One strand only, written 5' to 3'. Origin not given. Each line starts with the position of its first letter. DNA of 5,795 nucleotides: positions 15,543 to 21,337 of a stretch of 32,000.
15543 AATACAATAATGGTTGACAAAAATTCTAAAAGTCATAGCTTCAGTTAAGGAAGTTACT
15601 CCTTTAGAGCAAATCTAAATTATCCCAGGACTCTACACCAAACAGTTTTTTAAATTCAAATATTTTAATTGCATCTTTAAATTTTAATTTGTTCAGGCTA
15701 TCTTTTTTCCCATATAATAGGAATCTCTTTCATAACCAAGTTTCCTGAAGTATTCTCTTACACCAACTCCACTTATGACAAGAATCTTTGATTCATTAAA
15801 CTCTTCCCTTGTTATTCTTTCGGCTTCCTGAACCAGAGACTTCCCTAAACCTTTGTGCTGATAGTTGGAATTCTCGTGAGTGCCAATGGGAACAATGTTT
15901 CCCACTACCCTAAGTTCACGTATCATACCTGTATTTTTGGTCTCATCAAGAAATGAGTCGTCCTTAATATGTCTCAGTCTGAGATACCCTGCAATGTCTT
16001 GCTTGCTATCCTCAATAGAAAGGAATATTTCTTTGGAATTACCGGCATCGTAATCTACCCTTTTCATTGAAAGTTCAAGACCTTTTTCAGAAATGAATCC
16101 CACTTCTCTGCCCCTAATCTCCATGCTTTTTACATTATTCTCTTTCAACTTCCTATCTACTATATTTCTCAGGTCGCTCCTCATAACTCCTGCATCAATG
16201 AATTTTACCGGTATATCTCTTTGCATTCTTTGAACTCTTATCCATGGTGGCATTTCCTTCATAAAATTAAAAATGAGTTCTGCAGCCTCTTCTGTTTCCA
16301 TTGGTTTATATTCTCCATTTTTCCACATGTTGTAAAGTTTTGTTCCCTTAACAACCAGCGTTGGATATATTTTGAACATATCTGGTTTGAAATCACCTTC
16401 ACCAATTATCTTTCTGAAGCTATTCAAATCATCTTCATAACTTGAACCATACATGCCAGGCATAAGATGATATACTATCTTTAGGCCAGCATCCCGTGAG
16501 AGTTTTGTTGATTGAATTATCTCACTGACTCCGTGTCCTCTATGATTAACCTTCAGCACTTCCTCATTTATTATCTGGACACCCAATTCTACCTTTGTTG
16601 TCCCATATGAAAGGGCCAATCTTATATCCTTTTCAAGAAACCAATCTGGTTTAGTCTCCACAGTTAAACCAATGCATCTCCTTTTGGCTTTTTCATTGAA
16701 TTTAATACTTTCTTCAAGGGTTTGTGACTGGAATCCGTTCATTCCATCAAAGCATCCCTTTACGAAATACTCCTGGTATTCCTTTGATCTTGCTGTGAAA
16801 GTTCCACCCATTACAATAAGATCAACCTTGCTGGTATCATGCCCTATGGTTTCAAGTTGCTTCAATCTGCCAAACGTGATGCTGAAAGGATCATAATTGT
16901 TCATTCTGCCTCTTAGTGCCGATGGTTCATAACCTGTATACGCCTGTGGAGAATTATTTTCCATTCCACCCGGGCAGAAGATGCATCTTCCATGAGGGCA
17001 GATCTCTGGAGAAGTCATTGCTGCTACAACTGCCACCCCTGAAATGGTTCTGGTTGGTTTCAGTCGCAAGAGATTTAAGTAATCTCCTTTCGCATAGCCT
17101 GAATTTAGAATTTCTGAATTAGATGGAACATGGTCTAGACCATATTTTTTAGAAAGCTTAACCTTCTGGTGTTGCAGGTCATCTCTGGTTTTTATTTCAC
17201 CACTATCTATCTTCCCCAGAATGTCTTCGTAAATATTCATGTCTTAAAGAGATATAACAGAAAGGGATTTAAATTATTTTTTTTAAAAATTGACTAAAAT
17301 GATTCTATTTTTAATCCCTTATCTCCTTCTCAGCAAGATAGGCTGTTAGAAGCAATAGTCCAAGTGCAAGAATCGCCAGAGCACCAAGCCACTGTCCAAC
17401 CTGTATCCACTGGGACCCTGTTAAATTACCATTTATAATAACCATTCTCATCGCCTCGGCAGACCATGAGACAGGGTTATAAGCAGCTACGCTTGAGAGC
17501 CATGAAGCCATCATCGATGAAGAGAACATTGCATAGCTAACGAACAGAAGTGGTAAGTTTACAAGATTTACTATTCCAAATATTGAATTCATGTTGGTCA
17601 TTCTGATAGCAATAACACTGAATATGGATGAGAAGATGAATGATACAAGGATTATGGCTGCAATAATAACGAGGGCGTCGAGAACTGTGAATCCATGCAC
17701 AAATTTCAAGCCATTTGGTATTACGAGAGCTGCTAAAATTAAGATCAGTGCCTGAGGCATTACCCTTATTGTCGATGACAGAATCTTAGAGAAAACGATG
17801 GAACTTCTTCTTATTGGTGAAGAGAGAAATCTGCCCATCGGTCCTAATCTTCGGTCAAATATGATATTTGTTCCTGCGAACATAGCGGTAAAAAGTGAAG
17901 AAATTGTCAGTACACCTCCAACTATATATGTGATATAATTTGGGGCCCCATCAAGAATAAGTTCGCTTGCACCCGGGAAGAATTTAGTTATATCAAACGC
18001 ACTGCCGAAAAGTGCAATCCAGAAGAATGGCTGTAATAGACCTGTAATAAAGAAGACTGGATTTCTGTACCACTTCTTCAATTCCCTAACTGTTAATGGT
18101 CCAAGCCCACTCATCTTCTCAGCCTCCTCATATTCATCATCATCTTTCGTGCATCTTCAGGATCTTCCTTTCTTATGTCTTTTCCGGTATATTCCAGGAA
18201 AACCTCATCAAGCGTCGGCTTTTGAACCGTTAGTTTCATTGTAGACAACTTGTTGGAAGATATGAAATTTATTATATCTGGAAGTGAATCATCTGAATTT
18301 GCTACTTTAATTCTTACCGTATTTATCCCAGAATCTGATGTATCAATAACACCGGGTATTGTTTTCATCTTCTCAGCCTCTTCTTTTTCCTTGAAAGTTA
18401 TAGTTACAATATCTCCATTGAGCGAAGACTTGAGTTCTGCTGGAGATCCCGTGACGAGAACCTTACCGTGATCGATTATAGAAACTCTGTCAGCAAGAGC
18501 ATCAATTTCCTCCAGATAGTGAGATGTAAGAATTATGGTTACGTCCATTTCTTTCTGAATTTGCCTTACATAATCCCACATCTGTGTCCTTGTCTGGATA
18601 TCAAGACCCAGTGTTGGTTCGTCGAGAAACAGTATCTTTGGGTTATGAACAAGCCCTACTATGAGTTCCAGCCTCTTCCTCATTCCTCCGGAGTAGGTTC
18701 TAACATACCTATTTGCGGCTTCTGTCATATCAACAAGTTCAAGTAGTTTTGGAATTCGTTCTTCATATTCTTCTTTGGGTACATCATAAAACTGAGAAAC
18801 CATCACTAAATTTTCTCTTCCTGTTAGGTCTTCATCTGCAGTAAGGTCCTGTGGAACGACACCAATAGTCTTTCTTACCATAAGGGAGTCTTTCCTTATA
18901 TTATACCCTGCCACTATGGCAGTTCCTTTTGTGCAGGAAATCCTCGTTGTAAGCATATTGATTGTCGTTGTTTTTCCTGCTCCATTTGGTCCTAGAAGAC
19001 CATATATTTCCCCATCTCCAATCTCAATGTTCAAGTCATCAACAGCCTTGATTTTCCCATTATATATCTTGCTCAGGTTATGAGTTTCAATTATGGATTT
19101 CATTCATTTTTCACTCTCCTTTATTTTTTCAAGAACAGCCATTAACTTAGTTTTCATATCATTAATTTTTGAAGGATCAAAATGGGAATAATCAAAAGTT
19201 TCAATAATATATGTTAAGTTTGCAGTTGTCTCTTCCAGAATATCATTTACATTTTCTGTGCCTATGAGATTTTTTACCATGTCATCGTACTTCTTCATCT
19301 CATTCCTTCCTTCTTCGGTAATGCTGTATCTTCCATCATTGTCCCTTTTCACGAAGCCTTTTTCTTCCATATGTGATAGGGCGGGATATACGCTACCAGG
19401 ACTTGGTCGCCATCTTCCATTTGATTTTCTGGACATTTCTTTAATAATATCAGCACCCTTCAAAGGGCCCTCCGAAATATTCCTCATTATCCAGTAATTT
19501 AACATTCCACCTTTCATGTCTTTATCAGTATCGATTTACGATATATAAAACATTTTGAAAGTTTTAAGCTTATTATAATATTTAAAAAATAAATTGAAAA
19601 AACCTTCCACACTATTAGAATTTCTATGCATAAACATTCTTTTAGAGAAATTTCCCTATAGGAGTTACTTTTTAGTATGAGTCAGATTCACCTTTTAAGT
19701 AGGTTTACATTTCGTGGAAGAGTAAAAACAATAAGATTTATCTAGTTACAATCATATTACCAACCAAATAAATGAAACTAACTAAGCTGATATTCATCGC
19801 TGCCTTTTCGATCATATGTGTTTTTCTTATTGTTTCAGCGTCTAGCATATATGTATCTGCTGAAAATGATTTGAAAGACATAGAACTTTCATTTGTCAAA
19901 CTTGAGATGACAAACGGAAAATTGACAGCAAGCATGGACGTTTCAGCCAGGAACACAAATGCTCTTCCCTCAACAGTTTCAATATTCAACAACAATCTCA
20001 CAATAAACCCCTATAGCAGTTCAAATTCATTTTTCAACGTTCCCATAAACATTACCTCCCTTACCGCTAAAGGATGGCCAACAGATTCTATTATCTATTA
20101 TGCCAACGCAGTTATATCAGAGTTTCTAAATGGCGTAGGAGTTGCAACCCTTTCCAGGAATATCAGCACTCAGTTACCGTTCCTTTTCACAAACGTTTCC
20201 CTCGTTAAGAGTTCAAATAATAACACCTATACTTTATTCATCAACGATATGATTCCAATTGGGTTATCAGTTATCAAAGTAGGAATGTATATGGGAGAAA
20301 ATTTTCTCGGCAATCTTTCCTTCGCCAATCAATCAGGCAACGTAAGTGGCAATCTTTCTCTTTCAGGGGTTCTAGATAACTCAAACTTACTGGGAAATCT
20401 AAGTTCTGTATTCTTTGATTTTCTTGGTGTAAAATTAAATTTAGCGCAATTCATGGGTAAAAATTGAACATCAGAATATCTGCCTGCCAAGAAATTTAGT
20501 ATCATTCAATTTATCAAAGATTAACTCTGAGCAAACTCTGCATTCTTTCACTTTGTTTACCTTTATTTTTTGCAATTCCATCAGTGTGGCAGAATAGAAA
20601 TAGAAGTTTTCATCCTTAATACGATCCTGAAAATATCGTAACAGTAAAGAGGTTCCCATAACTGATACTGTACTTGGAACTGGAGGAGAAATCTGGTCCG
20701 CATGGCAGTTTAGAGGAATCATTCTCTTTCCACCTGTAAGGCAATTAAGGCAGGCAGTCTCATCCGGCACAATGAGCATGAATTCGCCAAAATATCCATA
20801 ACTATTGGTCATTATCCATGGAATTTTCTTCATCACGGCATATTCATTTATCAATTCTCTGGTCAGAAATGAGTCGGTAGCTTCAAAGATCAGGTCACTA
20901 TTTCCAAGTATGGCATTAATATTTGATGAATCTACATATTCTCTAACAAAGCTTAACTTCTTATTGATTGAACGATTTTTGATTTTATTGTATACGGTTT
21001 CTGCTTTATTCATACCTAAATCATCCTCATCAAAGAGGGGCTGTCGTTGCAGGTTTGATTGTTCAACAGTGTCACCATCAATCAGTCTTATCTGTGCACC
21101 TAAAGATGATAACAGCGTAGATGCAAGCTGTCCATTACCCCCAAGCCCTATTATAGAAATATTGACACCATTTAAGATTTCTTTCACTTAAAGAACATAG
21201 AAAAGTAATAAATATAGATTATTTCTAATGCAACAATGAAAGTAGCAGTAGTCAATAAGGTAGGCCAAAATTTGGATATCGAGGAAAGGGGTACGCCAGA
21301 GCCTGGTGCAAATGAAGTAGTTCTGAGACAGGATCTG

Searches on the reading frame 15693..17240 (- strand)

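Call 63: search_protein_families(library=padloc, proteins=[window:15693-17240:-], max_evalue=0.00001)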
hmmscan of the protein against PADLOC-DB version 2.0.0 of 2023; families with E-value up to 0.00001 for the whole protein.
window:15693-17240:- (515 aa): 0 families

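Call 64: search_protein_families(library=pfam, proteins=[window:15693-17240:-], max_evalue=0.00001)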
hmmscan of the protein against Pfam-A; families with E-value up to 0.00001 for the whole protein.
window:15693-17240:- (515 aa): 3 families
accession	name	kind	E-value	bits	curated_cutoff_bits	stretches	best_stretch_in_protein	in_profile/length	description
PF16199.10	Radical_SAM_C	-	1.6e-24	86.3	31.9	1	286-367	1-85/85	Radical_SAM C-terminal domain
PF04055.27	Radical_SAM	-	3.3e-13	50.6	29.5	1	79-270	5-158/166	Radical SAM superfamily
PF23613.1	ELP3_N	-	1.7e-10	41.1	27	1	3-66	4-70/70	ELP3 N-terminal domain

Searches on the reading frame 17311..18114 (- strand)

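Call 63: search_protein_families(library=padloc, proteins=[window:17311-18114:-], max_evalue=0.00001)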
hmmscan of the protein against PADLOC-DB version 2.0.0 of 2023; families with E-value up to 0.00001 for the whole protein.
window:17311-18114:- (267 aa): 0 families

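Call 64: search_protein_families(library=pfam, proteins=[window:17311-18114:-], max_evalue=0.00001)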
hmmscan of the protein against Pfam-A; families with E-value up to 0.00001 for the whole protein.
window:17311-18114:- (267 aa): 2 families
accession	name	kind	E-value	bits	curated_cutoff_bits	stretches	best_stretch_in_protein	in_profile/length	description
PF01061.29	ABC2_membrane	-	3.5e-25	89.2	26.9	1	7-226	6-210/211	ABC-2 type transporter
PF12698.13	ABC2_membrane_3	-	1.1e-16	61.4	31.6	1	57-259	157-347/347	ABC-2 family transporter protein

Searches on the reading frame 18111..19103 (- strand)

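Call 63: search_protein_families(library=padloc, proteins=[window:18111-19103:-], max_evalue=0.00001)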
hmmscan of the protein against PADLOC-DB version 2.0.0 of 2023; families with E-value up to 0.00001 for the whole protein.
window:18111-19103:- (330 aa): 5 families
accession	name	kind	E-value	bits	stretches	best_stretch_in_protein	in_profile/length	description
PDLC04135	mad3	-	1.5e-26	91.9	2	110-212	235-339/374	mads_3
PDLC04140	mad8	-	1.2e-12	46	1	19-246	15-262/314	mads_8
PDLC02980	AriA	-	1.2e-07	30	0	110-195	220-298/304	-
PDLC02914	ATPase-Toprim_I-B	-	8.5e-07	26.5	0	154-204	202-252/443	-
PDLC02336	AbiLi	-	6.5e-06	23.9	0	135-207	227-300/340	AbiLi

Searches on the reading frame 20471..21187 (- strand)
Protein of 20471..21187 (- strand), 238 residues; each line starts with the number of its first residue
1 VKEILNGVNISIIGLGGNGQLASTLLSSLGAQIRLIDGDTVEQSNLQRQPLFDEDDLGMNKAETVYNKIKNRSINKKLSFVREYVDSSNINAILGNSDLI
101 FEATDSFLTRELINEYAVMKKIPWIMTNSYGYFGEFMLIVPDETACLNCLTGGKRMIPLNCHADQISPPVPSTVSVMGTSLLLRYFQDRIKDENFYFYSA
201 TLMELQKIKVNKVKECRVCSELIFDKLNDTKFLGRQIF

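Call 63: search_protein_families(library=padloc, proteins=[window:20471-21187:-], max_evalue=0.00001)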
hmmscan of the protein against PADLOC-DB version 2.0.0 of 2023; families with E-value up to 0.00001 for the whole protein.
window:20471-21187:- (238 aa): 13 families
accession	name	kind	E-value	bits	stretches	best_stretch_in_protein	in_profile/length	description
PDLC00839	E1-E2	-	9e-11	38.7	1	2-137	365-501/602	E1-E2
PDLC00844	E1-E2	-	2.4e-09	34.3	1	4-117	273-388/489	E1-E2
PDLC00837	E1-E2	-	2.9e-09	34.2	1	5-150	323-479/593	E1-E2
PDLC00843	E1-E2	-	2.1e-08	31.1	1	5-149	316-464/575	E1-E2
PDLC00829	E1-E2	-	2.4e-08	31.5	1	5-149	169-318/426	E1-E2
PDLC00826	E1-E2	-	5.3e-08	30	1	3-105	330-432/576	E1-E2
PDLC00842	E1-E2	-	1.3e-07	28.7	1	4-150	302-455/549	E1-E2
PDLC00854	E1-E2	-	2.2e-07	28.1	1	3-117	357-475/605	E1-E2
PDLC00853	E1-E2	-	3e-07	27.8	1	4-155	307-462/546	E1-E2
PDLC00832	E1-E2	-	7.4e-07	25.7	1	5-104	336-437/588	E1-E2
PDLC00855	E1-E2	-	1.1e-06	26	1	5-125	300-427/579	E1-E2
PDLC00848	E1-E2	-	1.1e-06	25.3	1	5-104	372-473/607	E1-E2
PDLC00836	E1-E2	-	8.1e-06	22.7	1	5-121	339-458/602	E1-E2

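Call 64: search_protein_families(library=pfam, proteins=[window:20471-21187:-], max_evalue=0.00001)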
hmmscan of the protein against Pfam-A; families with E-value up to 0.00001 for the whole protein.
window:20471-21187:- (238 aa): 1 family
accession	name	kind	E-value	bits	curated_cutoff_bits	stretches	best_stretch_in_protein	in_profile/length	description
PF00899.27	ThiF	-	3.4e-41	141.4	28.1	1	5-217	18-237/238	ThiF family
